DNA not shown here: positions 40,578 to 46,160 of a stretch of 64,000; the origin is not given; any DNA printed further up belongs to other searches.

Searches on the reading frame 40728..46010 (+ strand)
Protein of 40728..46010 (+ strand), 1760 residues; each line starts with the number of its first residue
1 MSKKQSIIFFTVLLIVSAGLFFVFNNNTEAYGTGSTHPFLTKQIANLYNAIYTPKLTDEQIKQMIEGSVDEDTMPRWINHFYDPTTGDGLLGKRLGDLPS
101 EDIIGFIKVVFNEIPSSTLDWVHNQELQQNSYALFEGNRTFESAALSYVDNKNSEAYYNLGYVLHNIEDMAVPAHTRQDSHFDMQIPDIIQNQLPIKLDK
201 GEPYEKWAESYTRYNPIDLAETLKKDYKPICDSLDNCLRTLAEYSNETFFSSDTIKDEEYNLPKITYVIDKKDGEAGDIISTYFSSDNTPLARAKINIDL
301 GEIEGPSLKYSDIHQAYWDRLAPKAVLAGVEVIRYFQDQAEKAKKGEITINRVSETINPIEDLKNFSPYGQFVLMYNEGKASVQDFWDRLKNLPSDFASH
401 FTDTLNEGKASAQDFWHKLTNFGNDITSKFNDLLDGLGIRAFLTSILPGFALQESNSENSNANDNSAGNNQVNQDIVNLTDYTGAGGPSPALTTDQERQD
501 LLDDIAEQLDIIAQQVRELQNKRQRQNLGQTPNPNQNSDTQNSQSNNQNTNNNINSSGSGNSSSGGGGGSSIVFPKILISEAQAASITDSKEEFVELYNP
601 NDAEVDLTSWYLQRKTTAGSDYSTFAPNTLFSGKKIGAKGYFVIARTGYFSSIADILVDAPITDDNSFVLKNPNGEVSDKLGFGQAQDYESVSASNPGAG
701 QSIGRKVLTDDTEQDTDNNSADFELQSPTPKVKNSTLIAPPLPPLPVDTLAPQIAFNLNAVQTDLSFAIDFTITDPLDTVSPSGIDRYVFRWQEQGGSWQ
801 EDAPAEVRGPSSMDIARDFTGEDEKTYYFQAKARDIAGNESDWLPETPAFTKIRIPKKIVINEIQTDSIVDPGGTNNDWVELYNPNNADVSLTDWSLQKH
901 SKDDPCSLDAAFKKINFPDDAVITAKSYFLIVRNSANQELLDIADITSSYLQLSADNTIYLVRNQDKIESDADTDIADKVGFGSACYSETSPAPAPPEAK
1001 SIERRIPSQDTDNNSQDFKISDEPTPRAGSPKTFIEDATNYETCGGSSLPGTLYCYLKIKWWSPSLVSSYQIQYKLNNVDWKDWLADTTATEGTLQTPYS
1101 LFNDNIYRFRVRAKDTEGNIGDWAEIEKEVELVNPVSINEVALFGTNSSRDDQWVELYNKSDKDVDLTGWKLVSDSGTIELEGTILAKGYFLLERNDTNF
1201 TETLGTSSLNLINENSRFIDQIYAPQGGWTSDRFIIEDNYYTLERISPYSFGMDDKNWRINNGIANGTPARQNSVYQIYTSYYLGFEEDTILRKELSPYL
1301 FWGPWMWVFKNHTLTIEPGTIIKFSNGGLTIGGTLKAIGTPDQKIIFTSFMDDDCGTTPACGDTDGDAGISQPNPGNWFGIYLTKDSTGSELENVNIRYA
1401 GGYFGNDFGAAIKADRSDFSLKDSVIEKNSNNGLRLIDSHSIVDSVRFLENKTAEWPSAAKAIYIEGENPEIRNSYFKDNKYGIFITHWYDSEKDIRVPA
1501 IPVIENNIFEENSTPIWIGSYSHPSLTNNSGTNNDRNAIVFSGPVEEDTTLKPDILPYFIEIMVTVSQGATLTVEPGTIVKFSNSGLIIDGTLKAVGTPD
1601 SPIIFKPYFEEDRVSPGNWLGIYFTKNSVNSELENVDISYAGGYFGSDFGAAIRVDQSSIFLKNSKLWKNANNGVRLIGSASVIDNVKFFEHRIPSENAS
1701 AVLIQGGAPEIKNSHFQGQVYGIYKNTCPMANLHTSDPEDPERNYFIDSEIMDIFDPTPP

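Call 59: search_protein_families(library=pfam, proteins=[window:40728-46010:+], max_evalue=0.00001)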
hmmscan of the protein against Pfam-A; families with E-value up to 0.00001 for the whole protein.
window:40728-46010:+ (1760 aa): 1 family
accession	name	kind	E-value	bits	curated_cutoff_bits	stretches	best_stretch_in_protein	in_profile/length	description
PF00932.25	LTD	-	2.1e-36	125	34.3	3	575-683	6-107/109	Lamin Tail Domain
